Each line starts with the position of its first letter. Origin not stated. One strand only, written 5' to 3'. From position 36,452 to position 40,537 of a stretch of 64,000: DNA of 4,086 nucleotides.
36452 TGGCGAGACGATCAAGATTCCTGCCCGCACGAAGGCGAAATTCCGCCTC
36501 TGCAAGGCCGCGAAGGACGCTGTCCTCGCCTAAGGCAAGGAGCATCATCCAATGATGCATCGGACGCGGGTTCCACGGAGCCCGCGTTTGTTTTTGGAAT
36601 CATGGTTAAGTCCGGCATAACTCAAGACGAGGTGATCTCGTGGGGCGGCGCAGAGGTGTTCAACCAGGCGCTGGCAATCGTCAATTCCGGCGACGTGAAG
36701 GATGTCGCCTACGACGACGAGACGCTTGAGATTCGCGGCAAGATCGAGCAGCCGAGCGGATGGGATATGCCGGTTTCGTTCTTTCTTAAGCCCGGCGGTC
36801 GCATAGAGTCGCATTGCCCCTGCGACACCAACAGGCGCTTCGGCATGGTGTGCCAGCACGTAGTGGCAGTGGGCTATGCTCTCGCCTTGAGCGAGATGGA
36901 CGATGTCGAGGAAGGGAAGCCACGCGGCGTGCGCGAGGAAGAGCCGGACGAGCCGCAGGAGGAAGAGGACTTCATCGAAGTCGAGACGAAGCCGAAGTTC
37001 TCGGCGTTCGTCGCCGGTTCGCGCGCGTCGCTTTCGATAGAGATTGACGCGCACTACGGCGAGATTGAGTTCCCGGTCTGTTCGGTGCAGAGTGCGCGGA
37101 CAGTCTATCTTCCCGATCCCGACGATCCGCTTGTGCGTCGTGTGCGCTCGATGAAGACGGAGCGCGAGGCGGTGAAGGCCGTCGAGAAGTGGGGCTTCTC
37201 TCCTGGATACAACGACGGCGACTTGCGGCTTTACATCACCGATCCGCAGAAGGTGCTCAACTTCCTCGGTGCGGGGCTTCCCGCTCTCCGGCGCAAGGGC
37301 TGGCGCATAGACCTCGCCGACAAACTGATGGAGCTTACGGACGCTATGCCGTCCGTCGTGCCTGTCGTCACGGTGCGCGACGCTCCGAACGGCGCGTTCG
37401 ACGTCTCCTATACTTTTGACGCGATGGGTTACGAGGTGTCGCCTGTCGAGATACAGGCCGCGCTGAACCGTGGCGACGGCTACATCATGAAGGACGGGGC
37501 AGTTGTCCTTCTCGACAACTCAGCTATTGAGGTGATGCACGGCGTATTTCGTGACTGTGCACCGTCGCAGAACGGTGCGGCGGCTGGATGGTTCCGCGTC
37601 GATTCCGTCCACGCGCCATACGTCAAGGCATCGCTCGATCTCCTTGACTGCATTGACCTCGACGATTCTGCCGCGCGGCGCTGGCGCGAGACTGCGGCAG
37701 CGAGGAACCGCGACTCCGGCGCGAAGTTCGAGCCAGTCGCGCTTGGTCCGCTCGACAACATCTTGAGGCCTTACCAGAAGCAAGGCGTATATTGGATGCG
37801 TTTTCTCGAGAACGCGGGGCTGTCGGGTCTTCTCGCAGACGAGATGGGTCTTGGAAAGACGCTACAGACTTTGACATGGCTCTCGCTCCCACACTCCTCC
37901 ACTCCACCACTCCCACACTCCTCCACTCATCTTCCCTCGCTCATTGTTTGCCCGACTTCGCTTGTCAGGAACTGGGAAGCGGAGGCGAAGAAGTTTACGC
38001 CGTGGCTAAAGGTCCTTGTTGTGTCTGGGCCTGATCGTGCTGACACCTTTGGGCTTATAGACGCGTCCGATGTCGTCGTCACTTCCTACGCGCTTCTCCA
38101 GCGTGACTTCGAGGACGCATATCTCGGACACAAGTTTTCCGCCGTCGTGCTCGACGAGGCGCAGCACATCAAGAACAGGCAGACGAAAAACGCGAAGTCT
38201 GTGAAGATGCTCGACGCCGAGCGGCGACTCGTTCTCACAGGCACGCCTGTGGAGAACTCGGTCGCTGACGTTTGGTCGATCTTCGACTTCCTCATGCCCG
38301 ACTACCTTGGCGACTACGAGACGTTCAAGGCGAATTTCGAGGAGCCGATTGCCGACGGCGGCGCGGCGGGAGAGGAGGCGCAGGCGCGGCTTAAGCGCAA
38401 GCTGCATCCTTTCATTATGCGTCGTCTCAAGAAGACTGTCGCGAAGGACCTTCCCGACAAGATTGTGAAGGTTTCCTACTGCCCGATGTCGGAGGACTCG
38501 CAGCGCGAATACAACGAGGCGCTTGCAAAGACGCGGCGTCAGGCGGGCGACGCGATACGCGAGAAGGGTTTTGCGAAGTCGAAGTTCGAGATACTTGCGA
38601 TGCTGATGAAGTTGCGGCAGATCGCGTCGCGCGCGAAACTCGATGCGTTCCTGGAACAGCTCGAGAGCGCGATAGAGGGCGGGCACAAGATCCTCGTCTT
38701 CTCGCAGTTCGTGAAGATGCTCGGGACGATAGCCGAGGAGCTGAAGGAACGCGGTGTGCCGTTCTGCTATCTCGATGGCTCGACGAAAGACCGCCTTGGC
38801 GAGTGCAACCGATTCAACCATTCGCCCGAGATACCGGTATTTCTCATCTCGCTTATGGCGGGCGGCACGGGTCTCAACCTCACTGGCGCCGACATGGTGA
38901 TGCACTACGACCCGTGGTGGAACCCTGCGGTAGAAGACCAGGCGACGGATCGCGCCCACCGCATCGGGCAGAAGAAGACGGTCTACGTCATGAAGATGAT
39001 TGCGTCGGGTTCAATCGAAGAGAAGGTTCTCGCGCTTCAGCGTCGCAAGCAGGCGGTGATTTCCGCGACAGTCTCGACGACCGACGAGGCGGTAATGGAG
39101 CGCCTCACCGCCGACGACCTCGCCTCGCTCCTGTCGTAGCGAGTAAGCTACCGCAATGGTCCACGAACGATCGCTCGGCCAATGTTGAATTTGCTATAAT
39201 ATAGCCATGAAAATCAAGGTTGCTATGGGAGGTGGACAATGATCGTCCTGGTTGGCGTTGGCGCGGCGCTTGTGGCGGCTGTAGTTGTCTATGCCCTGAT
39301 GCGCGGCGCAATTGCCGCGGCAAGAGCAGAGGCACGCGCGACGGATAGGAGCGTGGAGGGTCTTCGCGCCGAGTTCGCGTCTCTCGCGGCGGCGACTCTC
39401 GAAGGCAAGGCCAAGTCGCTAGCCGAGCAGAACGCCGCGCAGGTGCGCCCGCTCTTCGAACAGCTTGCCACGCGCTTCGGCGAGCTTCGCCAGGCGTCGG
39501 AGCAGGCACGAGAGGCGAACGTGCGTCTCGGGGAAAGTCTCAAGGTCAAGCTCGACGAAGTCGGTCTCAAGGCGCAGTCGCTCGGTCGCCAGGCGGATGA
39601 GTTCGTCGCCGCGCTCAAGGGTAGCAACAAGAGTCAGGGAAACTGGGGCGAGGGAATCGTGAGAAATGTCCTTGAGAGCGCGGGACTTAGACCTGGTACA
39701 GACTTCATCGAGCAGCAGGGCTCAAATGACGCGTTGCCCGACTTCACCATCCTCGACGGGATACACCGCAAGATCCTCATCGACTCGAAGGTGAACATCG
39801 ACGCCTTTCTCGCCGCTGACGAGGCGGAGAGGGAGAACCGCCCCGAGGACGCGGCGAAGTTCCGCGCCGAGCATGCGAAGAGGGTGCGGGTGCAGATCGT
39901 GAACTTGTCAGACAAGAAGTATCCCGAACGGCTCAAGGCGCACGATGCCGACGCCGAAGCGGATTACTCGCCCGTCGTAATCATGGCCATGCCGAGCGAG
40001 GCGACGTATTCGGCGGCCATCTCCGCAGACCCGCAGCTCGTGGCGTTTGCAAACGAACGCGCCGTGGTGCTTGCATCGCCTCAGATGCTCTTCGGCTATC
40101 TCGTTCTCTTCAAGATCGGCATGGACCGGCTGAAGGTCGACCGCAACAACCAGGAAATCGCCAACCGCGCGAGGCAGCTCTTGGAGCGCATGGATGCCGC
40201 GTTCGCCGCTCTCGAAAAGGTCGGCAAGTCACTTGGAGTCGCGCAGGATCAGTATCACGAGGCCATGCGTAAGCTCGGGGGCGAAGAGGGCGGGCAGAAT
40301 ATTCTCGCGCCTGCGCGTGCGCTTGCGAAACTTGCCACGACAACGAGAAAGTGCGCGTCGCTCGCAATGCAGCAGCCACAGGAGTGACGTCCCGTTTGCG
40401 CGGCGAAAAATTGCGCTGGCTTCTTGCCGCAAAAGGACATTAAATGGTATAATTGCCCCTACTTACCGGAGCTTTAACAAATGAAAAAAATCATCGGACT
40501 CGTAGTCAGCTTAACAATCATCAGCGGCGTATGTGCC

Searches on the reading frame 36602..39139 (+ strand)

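Call 72: search_protein_families(library=pfam, proteins=[window:36602-39139:+], max_evalue=0.00001)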
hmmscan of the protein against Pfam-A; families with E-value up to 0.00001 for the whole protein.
window:36602-39139:+ (845 aa): 4 families
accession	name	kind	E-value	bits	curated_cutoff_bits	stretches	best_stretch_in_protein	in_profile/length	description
PF00176.29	SNF2-rel_dom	-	1.7e-66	224.7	24.9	1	391-676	1-286/290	SNF2-related domain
PF00271.37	Helicase_C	-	5.3e-21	75.4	23.5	1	681-789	4-110/110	Helicase conserved C-terminal domain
PF08455.15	SNF2_assoc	-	5.4e-09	35.9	27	1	129-346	144-341/373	Bacterial SNF2 helicase associated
PF00270.35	DEAD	-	8.2e-07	29.3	26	1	412-553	20-163/167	DEAD/DEAH box helicase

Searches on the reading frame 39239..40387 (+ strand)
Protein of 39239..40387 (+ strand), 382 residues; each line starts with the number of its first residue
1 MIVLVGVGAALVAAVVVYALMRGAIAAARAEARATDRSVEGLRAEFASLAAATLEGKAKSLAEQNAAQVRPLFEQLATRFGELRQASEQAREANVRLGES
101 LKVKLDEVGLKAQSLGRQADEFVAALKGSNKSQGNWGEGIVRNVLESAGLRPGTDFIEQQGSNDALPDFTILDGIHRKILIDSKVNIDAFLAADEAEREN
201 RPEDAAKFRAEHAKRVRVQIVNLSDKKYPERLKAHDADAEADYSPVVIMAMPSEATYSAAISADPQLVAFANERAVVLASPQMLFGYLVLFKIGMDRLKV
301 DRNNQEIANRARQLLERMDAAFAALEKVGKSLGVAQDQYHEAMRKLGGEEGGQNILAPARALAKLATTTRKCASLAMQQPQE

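Call 72: search_protein_families(library=pfam, proteins=[window:39239-40387:+], max_evalue=0.00001)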
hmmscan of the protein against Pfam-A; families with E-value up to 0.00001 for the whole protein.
window:39239-40387:+ (382 aa): 1 family
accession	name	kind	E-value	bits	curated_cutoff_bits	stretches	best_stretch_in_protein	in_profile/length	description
PF02646.22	RmuC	-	1.2e-55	189.2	26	1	71-370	5-289/291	RmuC family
